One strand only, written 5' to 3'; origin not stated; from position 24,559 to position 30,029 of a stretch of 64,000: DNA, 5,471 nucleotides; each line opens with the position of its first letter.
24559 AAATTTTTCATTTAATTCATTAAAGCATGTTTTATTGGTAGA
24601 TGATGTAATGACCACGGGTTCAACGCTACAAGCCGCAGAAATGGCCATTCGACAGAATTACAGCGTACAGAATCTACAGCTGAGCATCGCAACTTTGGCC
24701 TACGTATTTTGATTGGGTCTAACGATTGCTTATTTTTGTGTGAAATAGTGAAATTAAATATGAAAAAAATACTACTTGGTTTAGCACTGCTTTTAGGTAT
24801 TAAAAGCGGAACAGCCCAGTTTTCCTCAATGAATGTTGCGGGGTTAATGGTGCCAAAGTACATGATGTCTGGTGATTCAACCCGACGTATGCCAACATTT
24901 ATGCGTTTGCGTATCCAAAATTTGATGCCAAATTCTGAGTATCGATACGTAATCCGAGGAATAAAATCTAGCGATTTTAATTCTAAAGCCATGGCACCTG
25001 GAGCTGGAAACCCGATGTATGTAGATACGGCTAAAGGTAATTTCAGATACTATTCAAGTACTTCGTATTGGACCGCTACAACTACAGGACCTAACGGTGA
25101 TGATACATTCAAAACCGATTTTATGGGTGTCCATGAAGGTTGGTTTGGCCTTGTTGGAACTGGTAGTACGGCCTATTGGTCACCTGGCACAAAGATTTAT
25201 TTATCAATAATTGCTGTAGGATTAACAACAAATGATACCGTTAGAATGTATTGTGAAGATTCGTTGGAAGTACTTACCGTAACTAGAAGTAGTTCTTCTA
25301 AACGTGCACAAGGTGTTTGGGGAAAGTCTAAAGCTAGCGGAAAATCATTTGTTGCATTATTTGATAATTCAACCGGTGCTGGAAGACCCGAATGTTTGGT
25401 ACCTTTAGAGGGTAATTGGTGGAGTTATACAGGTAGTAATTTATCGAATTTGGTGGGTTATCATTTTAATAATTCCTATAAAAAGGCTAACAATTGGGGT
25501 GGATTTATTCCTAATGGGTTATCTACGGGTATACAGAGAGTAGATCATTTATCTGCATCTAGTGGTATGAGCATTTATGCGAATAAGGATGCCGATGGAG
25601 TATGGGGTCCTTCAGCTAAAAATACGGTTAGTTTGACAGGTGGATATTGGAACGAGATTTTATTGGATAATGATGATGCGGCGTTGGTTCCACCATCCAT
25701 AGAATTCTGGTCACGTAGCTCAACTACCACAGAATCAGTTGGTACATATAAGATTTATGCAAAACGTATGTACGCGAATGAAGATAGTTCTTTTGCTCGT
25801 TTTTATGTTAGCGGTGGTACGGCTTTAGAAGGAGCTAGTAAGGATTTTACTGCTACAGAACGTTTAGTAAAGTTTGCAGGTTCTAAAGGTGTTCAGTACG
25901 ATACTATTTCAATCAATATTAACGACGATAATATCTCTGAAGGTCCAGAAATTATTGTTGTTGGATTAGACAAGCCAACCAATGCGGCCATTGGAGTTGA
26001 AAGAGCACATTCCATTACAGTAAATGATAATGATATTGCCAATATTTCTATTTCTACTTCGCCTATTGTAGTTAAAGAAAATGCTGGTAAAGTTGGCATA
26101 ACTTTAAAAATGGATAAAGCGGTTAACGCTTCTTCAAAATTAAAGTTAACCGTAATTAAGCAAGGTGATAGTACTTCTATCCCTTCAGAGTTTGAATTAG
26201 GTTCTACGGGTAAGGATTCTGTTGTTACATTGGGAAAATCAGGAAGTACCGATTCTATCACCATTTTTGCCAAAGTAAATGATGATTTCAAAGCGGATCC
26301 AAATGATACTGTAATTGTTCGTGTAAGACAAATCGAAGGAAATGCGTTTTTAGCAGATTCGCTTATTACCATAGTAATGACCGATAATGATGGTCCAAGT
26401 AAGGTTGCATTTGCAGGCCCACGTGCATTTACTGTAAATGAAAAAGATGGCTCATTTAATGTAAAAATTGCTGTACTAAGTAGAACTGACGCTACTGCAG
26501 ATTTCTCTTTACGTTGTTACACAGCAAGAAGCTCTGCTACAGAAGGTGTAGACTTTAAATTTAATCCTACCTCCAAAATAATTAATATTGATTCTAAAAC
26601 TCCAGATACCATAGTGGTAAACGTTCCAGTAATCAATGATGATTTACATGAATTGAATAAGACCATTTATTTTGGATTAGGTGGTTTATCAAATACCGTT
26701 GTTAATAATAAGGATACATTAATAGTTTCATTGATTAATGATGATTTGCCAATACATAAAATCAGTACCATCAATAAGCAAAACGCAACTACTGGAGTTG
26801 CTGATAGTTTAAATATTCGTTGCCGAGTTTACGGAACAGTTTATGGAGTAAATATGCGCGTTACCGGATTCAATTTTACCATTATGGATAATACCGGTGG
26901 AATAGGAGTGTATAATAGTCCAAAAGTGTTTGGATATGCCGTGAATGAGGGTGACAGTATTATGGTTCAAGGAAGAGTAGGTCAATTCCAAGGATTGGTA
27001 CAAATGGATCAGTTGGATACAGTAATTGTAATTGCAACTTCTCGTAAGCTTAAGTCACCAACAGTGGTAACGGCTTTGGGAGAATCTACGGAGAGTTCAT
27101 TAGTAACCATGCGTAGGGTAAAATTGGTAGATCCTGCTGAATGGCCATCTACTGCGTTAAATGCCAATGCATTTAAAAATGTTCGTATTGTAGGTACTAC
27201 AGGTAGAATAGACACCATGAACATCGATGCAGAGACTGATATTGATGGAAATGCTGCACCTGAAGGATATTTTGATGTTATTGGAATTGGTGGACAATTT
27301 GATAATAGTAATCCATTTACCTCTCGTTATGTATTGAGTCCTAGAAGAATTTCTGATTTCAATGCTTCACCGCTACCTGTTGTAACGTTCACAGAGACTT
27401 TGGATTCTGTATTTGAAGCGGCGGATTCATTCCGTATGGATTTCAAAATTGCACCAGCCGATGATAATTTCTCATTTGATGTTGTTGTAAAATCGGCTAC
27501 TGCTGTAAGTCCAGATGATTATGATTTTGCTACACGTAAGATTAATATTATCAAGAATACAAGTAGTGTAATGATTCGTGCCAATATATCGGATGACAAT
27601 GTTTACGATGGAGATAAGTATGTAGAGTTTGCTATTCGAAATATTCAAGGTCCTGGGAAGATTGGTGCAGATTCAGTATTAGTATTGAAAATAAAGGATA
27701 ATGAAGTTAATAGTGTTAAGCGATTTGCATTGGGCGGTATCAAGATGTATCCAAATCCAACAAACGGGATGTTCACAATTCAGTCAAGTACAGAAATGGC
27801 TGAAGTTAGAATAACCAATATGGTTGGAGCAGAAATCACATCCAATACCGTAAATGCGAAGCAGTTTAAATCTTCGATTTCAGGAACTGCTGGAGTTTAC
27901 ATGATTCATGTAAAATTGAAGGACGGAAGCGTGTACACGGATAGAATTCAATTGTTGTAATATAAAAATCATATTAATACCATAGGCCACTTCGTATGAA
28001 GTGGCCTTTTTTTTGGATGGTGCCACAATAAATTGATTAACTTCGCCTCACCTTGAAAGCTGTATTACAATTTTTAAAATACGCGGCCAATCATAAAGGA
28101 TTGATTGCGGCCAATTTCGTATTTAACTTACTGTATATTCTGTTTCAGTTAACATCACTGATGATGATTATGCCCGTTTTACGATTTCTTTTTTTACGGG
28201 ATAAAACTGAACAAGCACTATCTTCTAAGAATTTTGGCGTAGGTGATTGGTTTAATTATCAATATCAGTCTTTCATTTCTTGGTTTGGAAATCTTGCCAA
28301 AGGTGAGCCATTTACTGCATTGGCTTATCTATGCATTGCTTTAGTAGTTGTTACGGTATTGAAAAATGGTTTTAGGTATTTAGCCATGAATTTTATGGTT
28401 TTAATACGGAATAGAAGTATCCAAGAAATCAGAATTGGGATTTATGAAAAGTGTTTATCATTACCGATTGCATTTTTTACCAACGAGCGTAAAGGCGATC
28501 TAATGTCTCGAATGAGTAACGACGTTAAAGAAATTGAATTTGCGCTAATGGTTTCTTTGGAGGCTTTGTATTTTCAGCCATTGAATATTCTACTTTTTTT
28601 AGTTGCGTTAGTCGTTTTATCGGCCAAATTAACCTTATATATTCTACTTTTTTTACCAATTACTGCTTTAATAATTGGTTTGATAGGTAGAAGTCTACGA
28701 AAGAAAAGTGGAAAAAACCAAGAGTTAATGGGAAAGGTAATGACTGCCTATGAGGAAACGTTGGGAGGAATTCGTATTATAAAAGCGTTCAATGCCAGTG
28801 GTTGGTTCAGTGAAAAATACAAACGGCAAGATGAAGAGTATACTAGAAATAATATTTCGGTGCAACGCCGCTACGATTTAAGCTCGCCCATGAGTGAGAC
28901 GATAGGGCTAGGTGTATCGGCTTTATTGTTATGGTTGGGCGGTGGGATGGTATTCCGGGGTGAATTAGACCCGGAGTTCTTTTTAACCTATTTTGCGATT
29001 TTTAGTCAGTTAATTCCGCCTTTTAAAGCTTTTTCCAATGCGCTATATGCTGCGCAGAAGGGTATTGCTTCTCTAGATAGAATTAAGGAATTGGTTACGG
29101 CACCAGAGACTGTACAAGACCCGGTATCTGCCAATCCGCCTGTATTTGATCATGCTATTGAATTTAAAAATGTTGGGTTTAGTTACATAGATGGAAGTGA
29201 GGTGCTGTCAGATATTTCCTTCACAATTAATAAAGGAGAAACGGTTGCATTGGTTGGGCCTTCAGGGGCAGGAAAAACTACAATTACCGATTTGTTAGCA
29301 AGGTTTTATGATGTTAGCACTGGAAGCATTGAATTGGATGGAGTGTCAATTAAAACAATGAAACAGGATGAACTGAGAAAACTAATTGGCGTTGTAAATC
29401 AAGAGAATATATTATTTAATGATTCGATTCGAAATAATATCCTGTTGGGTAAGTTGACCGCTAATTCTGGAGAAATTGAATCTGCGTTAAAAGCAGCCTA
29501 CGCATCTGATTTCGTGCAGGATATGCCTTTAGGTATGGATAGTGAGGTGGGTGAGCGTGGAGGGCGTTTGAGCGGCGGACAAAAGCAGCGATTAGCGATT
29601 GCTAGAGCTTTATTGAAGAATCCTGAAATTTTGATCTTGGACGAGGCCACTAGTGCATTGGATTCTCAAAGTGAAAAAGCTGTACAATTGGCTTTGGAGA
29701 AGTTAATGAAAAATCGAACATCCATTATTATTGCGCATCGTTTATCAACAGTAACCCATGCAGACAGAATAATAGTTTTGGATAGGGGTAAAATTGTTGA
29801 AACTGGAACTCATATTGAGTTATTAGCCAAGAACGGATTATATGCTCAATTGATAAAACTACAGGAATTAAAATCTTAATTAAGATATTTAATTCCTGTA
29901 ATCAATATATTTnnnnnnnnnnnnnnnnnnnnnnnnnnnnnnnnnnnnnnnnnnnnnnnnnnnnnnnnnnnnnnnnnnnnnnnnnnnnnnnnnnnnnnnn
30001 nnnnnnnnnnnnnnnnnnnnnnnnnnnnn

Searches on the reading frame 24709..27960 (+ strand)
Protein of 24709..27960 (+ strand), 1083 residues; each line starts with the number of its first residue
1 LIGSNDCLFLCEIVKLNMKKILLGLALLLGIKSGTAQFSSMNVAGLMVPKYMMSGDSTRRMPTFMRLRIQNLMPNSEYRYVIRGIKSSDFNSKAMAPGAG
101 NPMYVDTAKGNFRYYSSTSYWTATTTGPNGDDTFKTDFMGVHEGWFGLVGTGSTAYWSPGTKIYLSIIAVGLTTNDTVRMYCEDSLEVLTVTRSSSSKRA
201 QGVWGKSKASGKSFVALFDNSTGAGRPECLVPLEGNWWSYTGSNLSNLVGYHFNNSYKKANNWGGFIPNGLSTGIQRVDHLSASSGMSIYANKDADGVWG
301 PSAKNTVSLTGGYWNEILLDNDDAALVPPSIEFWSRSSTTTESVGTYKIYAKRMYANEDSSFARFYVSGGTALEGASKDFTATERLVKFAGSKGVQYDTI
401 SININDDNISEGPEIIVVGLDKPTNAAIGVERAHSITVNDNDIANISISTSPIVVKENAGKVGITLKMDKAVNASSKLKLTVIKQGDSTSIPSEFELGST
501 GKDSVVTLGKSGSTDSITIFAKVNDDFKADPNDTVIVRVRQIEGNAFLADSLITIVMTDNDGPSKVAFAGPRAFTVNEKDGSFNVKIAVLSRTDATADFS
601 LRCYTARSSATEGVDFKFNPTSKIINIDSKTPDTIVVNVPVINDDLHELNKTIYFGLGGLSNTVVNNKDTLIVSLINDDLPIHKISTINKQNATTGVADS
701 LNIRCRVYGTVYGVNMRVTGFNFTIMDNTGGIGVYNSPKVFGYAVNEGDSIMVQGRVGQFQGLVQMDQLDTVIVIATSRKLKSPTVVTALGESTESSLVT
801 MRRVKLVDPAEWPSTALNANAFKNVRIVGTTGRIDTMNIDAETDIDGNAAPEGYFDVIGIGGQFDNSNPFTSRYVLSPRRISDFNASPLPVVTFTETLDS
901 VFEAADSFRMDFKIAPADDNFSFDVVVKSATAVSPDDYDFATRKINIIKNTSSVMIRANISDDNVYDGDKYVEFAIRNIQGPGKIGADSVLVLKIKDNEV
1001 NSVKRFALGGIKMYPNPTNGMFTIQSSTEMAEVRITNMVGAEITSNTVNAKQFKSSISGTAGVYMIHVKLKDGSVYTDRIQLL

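Call 33: search_protein_families(library=pfam, proteins=[window:24709-27960:+], max_evalue=0.00001)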
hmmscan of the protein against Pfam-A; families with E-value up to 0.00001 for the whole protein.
window:24709-27960:+ (1083 aa): 2 families
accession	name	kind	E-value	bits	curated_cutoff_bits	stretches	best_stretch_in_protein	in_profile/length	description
PF03160.20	Calx-beta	-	7.7e-14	52.2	27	0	329-441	6-118/119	Calx-beta domain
PF18962.6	Por_Secre_tail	-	5.1e-08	33.5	27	1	1013-1076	1-70/75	Secretion system C-terminal sorting domain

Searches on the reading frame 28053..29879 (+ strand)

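Call 33: search_protein_families(library=pfam, proteins=[window:28053-29879:+], max_evalue=0.00001)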
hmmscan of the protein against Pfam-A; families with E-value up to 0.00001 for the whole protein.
window:28053-29879:+ (608 aa): 3 families
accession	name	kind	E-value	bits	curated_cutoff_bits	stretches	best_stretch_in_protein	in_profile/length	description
PF00664.28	ABC_membrane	-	1.2e-39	137.1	28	1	67-321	18-271/274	ABC transporter transmembrane region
PF00005.33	ABC_tran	-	3.1e-34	119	25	1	385-534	1-137/137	ABC transporter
PF02463.25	SMC_N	-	8.7e-08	32.3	40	1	471-575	135-210/220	RecF/RecN/SMC N terminal domain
